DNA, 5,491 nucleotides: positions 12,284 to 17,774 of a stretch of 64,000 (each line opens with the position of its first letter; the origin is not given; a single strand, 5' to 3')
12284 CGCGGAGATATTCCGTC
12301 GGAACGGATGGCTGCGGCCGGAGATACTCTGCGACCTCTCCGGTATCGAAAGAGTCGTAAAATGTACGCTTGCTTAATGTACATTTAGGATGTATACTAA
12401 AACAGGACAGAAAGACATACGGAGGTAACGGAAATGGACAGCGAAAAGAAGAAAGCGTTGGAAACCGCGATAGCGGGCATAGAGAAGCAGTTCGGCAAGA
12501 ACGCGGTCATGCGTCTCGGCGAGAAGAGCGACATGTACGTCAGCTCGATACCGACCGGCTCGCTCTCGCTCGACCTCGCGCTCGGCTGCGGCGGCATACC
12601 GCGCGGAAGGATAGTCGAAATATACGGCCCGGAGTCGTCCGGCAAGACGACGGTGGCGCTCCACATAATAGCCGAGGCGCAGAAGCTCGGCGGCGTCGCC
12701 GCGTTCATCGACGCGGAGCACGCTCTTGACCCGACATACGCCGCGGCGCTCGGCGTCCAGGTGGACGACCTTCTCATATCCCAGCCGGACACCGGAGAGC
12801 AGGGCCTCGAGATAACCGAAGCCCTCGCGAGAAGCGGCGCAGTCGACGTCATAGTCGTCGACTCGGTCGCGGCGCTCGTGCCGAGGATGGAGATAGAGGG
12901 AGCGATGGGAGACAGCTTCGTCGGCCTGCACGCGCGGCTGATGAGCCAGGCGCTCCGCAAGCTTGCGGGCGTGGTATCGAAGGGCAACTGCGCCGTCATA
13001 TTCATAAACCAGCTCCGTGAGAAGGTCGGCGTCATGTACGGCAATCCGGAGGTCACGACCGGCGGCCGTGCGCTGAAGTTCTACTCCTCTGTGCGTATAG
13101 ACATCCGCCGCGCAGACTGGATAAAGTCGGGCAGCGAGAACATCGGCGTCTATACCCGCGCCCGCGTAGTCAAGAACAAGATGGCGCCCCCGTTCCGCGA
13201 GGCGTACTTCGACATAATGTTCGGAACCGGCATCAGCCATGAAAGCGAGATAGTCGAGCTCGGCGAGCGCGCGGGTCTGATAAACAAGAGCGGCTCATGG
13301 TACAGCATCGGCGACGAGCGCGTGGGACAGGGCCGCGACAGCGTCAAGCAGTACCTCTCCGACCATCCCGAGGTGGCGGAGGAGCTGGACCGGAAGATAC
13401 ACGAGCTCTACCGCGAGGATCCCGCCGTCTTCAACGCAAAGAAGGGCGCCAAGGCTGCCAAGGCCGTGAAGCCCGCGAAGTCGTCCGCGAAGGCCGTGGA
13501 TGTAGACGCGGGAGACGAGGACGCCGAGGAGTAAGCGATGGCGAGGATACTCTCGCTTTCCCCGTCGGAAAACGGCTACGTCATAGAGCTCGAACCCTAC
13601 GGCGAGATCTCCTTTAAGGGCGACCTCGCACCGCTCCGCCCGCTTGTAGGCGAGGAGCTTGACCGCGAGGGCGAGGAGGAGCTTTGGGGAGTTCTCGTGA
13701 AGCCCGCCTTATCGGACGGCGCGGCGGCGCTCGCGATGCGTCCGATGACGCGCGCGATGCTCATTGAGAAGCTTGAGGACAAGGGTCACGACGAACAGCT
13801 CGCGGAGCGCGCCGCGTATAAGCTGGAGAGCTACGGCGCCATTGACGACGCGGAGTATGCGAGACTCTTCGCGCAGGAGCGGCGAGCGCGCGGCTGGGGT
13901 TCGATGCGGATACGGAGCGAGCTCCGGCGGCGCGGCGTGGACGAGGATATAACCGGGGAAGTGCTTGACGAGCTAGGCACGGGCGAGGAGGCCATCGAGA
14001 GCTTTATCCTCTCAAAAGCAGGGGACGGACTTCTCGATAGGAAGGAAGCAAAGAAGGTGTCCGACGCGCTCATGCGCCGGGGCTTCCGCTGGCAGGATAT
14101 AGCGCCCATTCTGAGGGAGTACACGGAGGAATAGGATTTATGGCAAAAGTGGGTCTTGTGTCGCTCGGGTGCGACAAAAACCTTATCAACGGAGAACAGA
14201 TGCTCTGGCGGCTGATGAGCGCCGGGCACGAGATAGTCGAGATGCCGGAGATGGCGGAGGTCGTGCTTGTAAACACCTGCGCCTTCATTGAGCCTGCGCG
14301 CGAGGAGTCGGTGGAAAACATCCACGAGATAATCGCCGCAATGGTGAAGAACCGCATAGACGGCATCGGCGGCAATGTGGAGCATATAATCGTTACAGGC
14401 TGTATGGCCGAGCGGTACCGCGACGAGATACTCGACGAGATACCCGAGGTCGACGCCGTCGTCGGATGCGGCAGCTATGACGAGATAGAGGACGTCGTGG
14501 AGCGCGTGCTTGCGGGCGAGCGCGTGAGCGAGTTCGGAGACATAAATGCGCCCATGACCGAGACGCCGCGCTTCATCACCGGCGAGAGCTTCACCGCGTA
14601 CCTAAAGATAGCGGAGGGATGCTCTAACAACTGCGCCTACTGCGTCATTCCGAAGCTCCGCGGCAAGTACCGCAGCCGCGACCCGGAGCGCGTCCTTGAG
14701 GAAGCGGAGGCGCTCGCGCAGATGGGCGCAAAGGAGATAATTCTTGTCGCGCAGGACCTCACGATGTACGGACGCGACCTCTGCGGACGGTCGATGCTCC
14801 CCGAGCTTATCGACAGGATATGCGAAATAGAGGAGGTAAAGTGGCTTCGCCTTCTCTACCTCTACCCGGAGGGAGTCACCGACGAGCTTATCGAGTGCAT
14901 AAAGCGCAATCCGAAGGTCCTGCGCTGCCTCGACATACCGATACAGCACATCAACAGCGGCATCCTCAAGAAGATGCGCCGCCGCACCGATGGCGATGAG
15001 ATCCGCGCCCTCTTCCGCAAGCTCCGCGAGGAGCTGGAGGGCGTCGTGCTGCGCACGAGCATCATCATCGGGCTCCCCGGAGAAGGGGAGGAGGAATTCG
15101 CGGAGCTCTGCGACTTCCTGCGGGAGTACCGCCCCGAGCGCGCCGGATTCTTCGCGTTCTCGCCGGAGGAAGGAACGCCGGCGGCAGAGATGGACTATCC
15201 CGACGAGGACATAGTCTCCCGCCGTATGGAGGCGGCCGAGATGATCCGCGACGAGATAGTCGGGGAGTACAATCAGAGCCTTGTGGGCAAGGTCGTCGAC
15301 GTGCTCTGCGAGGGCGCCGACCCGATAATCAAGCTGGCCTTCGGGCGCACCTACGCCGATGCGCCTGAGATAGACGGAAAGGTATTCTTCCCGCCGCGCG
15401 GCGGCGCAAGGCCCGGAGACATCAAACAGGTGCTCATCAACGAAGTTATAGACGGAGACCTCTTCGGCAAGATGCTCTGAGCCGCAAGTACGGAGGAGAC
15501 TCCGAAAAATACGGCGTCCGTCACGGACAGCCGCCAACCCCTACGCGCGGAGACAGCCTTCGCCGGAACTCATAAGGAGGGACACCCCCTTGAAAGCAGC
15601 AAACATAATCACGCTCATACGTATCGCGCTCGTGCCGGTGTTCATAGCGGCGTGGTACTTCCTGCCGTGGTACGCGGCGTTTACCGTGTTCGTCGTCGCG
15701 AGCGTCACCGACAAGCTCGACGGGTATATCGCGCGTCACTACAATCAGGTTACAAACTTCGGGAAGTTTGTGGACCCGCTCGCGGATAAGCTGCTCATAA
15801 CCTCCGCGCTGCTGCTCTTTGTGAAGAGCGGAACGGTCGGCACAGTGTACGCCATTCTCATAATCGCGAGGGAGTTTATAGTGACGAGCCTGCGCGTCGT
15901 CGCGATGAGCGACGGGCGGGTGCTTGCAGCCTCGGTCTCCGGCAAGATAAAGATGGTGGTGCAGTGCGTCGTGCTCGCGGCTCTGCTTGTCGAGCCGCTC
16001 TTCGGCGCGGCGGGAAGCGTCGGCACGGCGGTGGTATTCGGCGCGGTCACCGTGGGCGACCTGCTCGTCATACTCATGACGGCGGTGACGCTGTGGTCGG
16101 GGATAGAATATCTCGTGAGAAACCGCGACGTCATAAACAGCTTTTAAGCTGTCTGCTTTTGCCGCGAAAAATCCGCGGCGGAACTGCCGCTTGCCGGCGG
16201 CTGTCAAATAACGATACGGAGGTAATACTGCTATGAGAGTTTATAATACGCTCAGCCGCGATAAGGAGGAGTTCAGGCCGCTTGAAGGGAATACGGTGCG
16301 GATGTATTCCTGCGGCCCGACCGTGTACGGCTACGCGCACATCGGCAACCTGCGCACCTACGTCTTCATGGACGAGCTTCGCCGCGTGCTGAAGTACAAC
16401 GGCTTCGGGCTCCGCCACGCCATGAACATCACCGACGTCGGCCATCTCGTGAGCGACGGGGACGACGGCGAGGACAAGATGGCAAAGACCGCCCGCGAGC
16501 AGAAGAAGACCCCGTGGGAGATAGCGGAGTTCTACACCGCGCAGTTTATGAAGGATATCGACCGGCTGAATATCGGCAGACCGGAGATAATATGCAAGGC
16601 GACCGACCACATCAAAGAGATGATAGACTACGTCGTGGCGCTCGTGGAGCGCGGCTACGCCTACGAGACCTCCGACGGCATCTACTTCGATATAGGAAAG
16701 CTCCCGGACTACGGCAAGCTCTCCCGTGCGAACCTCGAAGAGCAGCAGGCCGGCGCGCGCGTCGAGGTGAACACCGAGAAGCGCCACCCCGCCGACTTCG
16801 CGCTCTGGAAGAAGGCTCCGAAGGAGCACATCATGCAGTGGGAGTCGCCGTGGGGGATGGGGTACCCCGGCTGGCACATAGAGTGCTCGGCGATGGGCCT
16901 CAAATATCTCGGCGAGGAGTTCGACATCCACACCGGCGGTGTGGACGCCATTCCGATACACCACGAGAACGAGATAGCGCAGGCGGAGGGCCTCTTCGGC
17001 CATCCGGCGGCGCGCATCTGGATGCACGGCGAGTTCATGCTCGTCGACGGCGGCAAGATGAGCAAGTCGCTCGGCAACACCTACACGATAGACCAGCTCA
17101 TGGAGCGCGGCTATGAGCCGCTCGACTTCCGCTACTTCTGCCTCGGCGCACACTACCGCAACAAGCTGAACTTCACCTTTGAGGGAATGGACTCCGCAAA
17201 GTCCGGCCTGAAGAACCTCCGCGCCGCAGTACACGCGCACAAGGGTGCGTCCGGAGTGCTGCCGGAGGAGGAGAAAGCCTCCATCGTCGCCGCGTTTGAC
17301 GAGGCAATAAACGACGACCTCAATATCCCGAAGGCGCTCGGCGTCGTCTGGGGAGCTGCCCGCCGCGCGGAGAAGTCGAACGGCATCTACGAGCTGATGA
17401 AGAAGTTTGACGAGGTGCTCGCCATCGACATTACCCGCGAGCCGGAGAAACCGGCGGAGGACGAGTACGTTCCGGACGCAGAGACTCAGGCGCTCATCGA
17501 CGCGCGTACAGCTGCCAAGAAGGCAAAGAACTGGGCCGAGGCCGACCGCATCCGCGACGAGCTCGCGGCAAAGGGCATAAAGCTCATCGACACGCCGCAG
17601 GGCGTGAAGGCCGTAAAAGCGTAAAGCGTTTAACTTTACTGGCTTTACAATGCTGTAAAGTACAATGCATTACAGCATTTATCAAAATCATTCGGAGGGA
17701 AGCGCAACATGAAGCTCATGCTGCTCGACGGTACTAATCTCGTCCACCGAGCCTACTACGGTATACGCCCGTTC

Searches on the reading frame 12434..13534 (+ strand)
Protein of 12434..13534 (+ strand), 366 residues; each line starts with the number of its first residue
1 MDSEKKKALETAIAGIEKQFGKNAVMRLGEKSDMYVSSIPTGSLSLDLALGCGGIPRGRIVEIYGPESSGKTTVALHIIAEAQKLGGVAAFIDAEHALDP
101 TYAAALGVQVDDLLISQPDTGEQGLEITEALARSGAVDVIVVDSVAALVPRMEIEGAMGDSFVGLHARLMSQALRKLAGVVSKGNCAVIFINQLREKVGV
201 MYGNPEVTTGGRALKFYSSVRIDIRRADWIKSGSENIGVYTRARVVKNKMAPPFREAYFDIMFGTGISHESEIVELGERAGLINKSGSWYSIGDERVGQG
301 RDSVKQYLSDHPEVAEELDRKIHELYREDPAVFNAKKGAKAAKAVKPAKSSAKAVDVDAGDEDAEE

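Call 57: search_protein_families(library=pfam, proteins=[window:12434-13534:+], max_evalue=0.00001)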
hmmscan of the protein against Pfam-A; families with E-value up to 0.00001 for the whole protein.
window:12434-13534:+ (366 aa): 4 families
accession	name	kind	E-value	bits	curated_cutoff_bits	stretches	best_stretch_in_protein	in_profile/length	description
PF00154.27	RecA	-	3.6e-134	446.6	27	1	7-268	1-262/262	recA bacterial DNA recombination protein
PF21096.2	RecA_C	-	1e-21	77.2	27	1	272-326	2-56/57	RecA C-terminal domain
PF08423.17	Rad51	-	4.7e-09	36.3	22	1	37-227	6-212/244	Rad51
PF06745.19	ATPase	-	8e-07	29.1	26.6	0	40-194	2-164/231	KaiC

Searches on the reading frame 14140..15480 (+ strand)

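Call 57: search_protein_families(library=pfam, proteins=[window:14140-15480:+], max_evalue=0.00001)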
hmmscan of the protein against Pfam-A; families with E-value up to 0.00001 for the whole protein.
window:14140-15480:+ (446 aa): 3 families
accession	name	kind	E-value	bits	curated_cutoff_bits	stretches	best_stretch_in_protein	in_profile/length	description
PF00919.26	UPF0004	-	6.1e-23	81.1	27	1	3-109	1-98/98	Uncharacterized protein family UPF0004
PF04055.27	Radical_SAM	-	9.9e-23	81.6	29.5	1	157-327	3-166/166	Radical SAM superfamily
PF18693.7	TRAM_2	-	6.9e-15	55.4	27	1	382-445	1-62/63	TRAM domain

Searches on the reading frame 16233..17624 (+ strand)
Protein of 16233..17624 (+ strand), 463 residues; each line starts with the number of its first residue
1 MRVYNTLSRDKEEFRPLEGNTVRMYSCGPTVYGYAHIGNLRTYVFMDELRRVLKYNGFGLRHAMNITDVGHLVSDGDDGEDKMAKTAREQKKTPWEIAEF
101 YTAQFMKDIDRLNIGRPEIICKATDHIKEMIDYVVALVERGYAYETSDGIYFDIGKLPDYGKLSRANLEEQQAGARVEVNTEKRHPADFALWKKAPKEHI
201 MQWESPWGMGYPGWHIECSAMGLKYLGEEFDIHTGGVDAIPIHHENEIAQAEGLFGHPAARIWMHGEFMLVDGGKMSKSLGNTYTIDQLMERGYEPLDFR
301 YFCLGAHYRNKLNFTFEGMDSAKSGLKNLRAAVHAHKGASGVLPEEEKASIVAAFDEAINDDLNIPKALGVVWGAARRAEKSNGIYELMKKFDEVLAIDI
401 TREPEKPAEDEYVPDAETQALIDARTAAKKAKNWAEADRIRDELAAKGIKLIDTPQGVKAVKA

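Call 57: search_protein_families(library=pfam, proteins=[window:16233-17624:+], max_evalue=0.00001)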
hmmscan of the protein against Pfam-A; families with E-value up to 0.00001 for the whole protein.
window:16233-17624:+ (463 aa): 3 families
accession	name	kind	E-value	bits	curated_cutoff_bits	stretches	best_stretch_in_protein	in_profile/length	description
PF01406.26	tRNA-synt_1e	-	3.6e-100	335.7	27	1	14-323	2-300/301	tRNA synthetases class I (C) catalytic domain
PF09334.17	tRNA-synt_1g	-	3.1e-08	33.2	20.1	0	265-308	317-359/391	tRNA synthetases class I (M)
PF23493.1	CysS_C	-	1.8e-06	28.4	23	1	416-449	6-39/51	Cysteinyl-tRNA ligase anticodon binding domain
